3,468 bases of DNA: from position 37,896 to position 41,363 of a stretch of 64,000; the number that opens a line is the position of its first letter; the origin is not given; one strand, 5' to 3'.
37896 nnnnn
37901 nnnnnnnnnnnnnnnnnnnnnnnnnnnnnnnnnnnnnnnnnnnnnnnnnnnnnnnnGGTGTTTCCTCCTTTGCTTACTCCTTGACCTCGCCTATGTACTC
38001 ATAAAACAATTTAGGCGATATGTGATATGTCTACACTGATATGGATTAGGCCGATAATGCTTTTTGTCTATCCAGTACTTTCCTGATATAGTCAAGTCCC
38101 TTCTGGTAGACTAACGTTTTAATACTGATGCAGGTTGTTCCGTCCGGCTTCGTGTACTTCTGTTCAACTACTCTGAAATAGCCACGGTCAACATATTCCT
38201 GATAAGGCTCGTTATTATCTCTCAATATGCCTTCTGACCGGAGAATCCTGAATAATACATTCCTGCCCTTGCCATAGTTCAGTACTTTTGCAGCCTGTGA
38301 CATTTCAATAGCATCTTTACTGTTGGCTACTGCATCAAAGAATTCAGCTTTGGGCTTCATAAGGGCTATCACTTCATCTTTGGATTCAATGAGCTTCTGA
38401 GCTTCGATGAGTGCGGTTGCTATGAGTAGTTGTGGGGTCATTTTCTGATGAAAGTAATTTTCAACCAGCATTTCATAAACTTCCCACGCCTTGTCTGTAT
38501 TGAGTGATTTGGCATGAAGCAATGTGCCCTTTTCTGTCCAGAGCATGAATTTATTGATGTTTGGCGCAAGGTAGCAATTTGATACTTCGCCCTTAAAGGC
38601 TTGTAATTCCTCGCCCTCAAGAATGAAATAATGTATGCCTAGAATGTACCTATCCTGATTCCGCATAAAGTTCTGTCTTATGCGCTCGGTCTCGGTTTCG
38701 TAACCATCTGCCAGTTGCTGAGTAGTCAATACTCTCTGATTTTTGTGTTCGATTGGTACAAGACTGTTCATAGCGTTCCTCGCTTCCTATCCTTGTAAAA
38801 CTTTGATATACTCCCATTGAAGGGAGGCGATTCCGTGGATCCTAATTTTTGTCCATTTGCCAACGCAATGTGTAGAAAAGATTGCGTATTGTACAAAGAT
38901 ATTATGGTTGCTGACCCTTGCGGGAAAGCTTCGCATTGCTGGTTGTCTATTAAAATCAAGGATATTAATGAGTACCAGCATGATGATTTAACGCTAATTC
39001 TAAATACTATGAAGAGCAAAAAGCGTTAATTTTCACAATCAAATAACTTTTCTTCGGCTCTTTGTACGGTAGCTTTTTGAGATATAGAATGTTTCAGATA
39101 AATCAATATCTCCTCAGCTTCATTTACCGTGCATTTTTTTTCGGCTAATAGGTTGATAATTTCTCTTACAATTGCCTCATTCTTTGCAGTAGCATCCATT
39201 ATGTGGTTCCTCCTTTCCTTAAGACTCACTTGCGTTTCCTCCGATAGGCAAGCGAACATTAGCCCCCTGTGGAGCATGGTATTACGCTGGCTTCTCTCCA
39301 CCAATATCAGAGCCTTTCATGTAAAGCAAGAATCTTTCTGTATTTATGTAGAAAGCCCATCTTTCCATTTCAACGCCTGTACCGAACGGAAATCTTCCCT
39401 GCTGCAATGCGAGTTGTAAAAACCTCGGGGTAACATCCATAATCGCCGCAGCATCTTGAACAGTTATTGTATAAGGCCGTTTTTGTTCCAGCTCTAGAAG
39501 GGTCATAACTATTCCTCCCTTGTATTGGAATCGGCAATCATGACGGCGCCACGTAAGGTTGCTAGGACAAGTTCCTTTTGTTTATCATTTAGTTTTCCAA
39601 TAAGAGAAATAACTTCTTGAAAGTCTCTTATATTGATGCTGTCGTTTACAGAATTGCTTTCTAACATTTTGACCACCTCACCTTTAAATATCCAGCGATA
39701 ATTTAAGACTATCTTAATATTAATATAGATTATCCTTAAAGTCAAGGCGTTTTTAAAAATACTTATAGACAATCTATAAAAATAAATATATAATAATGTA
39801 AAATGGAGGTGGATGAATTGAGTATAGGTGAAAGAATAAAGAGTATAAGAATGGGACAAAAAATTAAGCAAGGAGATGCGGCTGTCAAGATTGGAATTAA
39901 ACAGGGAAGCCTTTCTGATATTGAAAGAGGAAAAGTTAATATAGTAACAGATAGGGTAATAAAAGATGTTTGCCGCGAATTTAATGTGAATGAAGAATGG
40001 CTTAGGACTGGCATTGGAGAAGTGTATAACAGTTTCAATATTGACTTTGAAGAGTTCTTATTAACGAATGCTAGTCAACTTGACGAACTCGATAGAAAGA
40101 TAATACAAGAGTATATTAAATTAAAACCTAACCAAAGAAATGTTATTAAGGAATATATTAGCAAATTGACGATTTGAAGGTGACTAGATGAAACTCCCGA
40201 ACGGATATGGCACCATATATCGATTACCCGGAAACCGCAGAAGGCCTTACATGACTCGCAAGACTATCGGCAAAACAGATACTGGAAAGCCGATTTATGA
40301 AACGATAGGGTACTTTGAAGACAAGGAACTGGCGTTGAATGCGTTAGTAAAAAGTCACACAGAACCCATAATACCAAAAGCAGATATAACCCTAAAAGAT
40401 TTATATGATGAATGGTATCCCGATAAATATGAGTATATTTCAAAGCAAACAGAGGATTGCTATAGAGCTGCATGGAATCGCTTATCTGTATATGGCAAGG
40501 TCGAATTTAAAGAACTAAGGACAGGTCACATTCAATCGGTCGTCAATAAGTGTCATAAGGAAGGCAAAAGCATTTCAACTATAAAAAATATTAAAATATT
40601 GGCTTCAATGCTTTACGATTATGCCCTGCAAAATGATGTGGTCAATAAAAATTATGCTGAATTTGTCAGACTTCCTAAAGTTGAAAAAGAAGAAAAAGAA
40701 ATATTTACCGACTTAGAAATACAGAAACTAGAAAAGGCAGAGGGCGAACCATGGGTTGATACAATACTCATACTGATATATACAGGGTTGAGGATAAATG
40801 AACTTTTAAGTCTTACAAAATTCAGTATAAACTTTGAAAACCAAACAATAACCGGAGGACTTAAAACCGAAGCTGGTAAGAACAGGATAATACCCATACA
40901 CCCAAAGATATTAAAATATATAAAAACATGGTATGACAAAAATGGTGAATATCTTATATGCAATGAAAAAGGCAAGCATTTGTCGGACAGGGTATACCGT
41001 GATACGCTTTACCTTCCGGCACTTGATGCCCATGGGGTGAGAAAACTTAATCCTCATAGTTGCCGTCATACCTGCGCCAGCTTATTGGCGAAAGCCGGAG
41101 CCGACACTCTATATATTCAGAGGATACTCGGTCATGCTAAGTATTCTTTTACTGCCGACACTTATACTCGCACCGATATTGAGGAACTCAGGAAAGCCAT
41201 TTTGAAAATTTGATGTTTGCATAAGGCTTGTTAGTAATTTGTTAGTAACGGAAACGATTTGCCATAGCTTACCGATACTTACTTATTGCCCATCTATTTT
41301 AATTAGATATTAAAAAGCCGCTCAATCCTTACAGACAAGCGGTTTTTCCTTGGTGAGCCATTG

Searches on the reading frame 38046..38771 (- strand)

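Call 16: search_protein_families(library=pfam, proteins=[window:38046-38771:-], max_evalue=0.01)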
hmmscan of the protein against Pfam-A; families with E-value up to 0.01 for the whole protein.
window:38046-38771:- (241 aa): 2 families
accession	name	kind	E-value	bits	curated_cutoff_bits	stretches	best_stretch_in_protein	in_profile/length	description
PF03374.19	ANT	-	2.3e-30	105.6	25.3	1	134-233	3-105/108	Phage antirepressor protein KilAC domain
PF10543.14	ORF6N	-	4.9e-19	68.8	27.8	1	6-89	3-86/86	ORF6N domain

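Call 17: search_protein_families(library=phrogs, proteins=[window:38046-38771:-], max_evalue=0.01)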
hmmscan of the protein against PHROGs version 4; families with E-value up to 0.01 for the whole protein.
window:38046-38771:- (241 aa): 21 families
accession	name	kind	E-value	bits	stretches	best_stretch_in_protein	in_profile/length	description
phrog_63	-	transcription regulation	7.8e-41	141.8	1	4-236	122-359/431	anti-repressor Ant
phrog_1760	-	transcription regulation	4.5e-40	138.7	1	2-135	8-144/232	anti-repressor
phrog_2379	-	transcription regulation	1.1e-32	114.3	1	2-124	8-133/187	anti-repressor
phrog_7755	-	transcription regulation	1.5e-31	110.9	1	1-155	121-276/282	anti-repressor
phrog_4792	-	transcription regulation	3.4e-30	106.6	1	2-116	13-129/268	anti-repressor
phrog_8244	-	unknown function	4.9e-27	96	1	1-151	7-154/383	-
phrog_130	-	transcription regulation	7.5e-27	95.5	1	116-239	284-414/480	anti-repressor Ant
phrog_373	-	transcription regulation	6.1e-25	89.3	1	1-152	86-225/373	anti-repressor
phrog_1726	-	transcription regulation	5.3e-18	66.8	1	3-141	6-145/264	anti-repressor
phrog_2127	-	transcription regulation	4.1e-15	57.3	1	7-108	17-119/313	anti-repressor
phrog_4608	-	transcription regulation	1.1e-14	55.7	1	7-145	15-146/268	anti-repressor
phrog_9438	-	transcription regulation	2.8e-14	54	1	132-236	2-115/121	anti-repressor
phrog_377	-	transcription regulation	1.2e-11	45.8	1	4-114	10-112/213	anti-repressor Ant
phrog_5689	-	unknown function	5.8e-10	40.5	1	157-234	5-80/91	-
phrog_4936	-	transcription regulation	6.3e-08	33.8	1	7-134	34-149/257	transcriptional regulator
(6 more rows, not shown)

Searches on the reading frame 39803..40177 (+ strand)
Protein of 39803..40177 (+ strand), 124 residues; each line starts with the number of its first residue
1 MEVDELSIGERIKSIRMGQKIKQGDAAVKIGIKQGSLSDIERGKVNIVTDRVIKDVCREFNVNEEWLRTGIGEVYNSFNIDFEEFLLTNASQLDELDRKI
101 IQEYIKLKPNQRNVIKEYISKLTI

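Call 16: search_protein_families(library=pfam, proteins=[window:39803-40177:+], max_evalue=0.01)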
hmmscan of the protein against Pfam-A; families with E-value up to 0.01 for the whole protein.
window:39803-40177:+ (124 aa): 5 families
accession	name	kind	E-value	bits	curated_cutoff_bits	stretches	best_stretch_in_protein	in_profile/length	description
PF01381.28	HTH_3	-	3.1e-09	37.1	23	1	12-67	1-55/55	Helix-turn-helix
PF12844.13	HTH_19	-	3.5e-09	36.9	30.2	1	9-73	1-64/64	Helix-turn-helix domain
PF13560.12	HTH_31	-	1e-05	26.2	27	1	8-62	2-56/64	Helix-turn-helix domain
PF13443.12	HTH_26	-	0.0027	18.4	22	1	20-63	10-53/63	Cro/C1-type HTH DNA-binding domain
PF13744.12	HTH_37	-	0.0029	17.8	27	1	9-46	20-57/80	Helix-turn-helix domain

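Call 17: search_protein_families(library=phrogs, proteins=[window:39803-40177:+], max_evalue=0.01)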
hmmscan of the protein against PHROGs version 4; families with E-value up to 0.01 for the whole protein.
window:39803-40177:+ (124 aa): 14 families
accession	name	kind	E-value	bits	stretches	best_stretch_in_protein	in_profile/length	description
phrog_8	-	transcription regulation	3.7e-16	60.5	1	7-116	161-250/346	transcriptional regulator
phrog_2967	-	transcription regulation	2e-12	48.1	1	7-117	10-119/225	transcriptional regulator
phrog_4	-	transcription regulation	3.7e-12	46.9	1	6-89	135-205/400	transcriptional repressor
phrog_2328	-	transcription regulation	9.7e-10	39.3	1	4-73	12-80/128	transcriptional repressor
phrog_3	-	transcription regulation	1.8e-07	32.3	1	5-92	86-168/430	transcriptional repressor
phrog_2439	-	transcription regulation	1.2e-05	25.3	1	6-97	6-95/367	transcriptional regulator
phrog_1373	-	transcription regulation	6.9e-05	23.9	1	4-62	60-117/166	transcriptional regulator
phrog_147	-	transcription regulation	9e-05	23.8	1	7-70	4-69/100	transcriptional regulator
phrog_34939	-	unknown function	0.00011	22.9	1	10-88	12-89/280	-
phrog_2339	-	DNA, RNA and nucleotide metabolism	0.00013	22.9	1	11-53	29-72/98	HTH DNA binding protein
phrog_5823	-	transcription regulation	0.00044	20.5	1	5-69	4-68/404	transcriptional regulator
phrog_9710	-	unknown function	0.0012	19.9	1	25-77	32-85/95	-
phrog_1124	-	transcription regulation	0.002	18.7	0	11-54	12-53/177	transcriptional regulator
phrog_4370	-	integration and excision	0.0024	19.2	1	32-92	36-97/109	excisionase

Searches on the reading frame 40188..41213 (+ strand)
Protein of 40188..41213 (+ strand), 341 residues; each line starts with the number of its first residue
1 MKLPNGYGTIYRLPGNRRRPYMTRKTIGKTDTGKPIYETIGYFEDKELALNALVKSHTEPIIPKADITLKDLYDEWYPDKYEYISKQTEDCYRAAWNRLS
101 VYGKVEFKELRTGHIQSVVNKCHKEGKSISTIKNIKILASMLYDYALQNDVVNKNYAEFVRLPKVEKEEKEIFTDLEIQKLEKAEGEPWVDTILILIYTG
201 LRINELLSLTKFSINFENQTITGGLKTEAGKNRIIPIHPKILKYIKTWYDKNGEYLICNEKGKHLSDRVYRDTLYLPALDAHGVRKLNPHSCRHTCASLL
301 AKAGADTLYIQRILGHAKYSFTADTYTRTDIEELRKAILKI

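Call 16: search_protein_families(library=pfam, proteins=[window:40188-41213:+], max_evalue=0.01)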
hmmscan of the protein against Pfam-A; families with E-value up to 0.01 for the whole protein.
window:40188-41213:+ (341 aa): 4 families
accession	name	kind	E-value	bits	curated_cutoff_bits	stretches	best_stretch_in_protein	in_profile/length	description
PF00589.27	Phage_integrase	-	4.3e-26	92.1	27.1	1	193-330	28-169/172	Phage integrase family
PF13495.12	Phage_int_SAM_4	-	2.2e-05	25.2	27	1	81-151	11-83/85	Phage integrase, N-terminal SAM-like domain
PF16684.10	ResT-TelK_cat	-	0.0022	18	27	0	191-321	26-172/181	Telomere resolvase ResT/TelK catalytic domain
PF14659.12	Phage_int_SAM_3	-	0.0026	18.4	22.6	0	68-121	1-56/58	Phage integrase, N-terminal SAM-like domain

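Call 17: search_protein_families(library=phrogs, proteins=[window:40188-41213:+], max_evalue=0.01)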
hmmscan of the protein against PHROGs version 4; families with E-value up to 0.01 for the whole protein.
window:40188-41213:+ (341 aa): 6 families
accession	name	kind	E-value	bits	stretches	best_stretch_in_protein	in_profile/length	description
phrog_1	-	integration and excision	7.7e-60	204.8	1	17-340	121-446/611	integrase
phrog_216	-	integration and excision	2.1e-28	100.3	1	126-340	9-235/301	integrase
phrog_7685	-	integration and excision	2.3e-10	41.5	1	224-330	121-224/240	integrase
phrog_9208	-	integration and excision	0.00031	21.7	1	157-332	76-234/241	integrase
phrog_26960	-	unknown function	0.0032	18.7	1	50-137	49-141/146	-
phrog_7244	-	integration and excision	0.0078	16.5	0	92-213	96-221/263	integrase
